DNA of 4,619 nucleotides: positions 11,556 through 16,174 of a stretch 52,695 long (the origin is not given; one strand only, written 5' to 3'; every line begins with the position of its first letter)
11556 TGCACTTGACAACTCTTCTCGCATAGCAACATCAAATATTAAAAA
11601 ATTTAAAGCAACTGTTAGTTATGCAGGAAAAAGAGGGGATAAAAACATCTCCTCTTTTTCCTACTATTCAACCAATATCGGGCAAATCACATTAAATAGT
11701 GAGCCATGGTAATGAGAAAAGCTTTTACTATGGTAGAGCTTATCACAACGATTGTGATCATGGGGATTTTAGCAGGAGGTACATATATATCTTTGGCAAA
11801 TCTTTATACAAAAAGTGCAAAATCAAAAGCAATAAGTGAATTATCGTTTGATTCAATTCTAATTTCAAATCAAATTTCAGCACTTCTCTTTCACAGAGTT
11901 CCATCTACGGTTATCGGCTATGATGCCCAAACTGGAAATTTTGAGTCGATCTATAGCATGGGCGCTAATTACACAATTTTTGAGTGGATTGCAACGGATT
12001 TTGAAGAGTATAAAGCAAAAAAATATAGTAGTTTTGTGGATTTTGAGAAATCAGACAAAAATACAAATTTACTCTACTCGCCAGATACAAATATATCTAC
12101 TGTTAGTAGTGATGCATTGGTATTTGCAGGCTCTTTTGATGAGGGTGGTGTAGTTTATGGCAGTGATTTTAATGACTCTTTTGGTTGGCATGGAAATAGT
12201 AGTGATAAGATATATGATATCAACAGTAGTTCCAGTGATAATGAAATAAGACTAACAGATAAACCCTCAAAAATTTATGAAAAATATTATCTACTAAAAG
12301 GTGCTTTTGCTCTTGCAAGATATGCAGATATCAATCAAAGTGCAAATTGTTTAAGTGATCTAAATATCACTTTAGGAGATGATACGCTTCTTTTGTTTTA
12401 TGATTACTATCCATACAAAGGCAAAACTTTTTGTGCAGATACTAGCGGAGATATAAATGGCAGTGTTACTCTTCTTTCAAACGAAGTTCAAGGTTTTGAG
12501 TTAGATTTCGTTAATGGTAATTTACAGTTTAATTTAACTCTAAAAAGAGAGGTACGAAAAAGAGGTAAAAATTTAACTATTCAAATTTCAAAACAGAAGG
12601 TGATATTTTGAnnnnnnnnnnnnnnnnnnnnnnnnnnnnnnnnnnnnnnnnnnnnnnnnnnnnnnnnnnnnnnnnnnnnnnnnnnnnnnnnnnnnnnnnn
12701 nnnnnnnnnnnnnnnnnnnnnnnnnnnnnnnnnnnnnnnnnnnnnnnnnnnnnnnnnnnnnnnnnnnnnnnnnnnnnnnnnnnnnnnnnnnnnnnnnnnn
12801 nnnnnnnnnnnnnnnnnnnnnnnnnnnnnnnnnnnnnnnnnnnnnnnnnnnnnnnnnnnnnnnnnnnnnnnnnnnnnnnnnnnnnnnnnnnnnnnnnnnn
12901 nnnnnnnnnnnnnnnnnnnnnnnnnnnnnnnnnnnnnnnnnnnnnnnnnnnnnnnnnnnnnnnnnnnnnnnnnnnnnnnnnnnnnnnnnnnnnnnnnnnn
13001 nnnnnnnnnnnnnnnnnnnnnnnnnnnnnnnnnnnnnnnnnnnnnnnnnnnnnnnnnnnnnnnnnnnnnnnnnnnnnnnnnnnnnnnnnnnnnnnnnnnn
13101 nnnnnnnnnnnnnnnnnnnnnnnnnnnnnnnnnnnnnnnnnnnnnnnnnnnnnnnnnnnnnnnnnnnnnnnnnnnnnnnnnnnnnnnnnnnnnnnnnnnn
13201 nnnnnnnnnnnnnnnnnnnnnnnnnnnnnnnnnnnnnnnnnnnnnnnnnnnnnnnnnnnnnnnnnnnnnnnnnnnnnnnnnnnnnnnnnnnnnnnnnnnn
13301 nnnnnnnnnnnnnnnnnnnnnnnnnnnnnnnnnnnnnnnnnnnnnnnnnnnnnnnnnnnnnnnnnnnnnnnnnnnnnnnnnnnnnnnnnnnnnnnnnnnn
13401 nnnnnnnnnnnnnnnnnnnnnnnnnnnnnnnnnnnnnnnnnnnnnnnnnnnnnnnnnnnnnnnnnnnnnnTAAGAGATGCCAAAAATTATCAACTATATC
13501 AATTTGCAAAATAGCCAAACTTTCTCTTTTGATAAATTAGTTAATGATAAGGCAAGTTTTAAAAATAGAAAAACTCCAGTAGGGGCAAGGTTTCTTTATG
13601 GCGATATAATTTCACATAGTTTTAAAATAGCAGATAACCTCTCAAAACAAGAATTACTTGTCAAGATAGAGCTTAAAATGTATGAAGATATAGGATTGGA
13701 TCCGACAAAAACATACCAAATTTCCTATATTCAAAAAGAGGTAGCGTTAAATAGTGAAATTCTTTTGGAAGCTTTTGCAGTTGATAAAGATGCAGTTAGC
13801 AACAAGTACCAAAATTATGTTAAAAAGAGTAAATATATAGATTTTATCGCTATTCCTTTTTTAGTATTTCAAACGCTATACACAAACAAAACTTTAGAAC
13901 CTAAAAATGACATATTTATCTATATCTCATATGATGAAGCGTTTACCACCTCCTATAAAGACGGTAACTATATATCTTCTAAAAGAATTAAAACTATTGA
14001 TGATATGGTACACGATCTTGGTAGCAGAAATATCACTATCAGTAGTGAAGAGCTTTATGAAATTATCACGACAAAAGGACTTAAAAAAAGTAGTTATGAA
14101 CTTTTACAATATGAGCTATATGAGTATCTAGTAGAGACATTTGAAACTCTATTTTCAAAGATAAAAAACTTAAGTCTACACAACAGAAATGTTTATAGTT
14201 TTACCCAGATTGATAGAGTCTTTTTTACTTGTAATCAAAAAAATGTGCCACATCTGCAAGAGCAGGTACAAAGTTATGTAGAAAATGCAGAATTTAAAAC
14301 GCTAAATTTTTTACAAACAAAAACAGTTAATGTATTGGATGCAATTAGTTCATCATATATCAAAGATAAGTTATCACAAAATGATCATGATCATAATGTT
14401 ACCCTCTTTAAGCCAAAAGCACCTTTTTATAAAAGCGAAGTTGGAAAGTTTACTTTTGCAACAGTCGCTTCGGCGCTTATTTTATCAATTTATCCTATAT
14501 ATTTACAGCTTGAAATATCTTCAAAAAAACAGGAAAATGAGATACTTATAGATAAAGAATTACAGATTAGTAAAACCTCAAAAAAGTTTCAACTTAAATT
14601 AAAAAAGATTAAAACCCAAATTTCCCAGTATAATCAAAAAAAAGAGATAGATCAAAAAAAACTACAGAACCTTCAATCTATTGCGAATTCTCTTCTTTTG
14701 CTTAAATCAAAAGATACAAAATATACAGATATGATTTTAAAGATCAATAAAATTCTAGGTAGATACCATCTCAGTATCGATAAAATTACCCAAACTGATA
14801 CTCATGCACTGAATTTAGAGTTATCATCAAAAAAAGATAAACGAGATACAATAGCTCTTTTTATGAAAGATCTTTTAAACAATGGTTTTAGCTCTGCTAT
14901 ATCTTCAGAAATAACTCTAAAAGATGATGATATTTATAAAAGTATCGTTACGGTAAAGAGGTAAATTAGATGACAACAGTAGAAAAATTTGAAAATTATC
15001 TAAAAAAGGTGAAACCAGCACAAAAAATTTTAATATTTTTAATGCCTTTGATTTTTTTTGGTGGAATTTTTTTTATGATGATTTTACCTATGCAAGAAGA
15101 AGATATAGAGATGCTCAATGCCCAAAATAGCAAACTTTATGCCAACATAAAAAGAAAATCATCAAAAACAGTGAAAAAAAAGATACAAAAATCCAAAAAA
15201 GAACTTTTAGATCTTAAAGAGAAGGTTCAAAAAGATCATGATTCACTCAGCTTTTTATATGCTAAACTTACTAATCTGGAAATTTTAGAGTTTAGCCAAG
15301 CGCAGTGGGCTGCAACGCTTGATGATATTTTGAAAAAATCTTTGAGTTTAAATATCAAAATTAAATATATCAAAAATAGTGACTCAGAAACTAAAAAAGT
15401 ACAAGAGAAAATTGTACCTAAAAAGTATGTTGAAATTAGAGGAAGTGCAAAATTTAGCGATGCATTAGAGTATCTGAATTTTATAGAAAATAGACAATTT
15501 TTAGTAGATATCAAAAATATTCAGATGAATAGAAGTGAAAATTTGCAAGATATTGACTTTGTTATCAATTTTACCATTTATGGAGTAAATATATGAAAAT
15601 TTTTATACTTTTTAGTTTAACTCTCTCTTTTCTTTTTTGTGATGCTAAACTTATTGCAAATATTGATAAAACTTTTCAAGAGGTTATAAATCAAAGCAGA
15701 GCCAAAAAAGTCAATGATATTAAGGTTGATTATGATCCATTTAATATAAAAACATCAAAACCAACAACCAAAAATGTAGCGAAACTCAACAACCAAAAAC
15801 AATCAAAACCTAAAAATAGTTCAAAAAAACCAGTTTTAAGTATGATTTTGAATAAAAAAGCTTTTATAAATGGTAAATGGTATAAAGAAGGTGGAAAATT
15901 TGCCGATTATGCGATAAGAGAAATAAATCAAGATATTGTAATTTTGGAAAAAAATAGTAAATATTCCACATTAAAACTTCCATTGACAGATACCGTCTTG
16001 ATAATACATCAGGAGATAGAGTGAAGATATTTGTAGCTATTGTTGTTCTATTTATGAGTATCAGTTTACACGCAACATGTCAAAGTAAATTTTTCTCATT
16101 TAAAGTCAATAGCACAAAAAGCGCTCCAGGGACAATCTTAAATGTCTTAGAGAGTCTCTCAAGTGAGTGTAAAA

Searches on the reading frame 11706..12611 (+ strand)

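Call 12: search_protein_families(library=pfam, proteins=[window:11706-12611:+], max_evalue=0.01)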
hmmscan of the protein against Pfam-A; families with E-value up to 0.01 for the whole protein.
window:11706-12611:+ (301 aa): 1 family
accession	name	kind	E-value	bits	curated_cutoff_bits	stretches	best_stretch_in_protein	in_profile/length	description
PF07963.17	N_methyl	-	0.00012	22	21.2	1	3-27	3-27/27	Prokaryotic N-terminal methylation motif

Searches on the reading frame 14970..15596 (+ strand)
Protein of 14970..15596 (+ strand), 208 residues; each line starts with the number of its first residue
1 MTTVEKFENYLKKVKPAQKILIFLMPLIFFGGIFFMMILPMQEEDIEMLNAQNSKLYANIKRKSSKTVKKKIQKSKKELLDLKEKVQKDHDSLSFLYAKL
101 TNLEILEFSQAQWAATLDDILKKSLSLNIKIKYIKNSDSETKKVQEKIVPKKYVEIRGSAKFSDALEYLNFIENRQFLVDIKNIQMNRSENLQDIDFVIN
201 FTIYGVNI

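Call 12: search_protein_families(library=pfam, proteins=[window:14970-15596:+], max_evalue=0.01)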
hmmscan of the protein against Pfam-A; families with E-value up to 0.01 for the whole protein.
window:14970-15596:+ (208 aa): 1 family
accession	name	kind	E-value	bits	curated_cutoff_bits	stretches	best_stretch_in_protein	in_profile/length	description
PF10694.14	DUF2500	-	0.0097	16.8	33.5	0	26-76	4-55/102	Protein of unknown function (DUF2500)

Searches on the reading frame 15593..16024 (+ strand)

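Call 12: search_protein_families(library=pfam, proteins=[window:15593-16024:+], max_evalue=0.01)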
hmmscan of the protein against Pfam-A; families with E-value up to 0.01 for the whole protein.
window:15593-16024:+ (143 aa): 1 family
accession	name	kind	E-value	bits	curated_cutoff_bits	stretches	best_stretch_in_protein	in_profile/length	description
PF16537.11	T2SSB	-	0.0096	16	28.4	0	91-122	21-53/60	Type II secretion system protein B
